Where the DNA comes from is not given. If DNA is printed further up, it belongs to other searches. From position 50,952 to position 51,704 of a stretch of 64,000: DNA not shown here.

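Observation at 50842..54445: Lower-GC patch encoding eukaryote-like proteins: SET-domain methyltransferase, tandem GcrA-like DNA-binding protein and a secreted LRR protein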

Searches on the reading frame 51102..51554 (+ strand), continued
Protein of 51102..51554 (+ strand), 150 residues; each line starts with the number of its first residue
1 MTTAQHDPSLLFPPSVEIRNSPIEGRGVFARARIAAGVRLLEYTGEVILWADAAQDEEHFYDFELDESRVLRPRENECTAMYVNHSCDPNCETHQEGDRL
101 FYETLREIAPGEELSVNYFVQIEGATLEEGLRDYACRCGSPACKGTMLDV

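Call 76: find_encoding_contigs(protein=P0039, flank=4000, max_places=2)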
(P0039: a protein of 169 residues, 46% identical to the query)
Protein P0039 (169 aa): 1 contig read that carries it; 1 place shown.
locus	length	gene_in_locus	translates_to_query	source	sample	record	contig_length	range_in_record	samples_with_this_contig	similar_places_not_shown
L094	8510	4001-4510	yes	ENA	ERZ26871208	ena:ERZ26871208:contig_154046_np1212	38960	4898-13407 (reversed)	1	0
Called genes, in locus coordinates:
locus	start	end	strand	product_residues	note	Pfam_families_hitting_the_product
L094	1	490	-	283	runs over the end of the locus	PF22622:MFE-2_hydrat-2_N, PF13452:FAS1_DH_region (weak), PF01575:MaoC_dehydratas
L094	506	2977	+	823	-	PF00270:DEAD, PF04851:ResIII, PF22527:DEXQc_Suv3, PF12029:DUF3516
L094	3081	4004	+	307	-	PF00034:Cytochrom_C (faint), PF13442:Cytochrome_CBB3 (faint)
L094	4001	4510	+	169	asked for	PF00856:SET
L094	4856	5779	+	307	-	PF05977:MFS_3, PF07690:MFS_1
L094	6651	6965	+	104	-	-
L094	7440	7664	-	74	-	-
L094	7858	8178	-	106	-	PF13376:OmdA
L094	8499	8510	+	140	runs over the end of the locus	PF06127:Mpo1-like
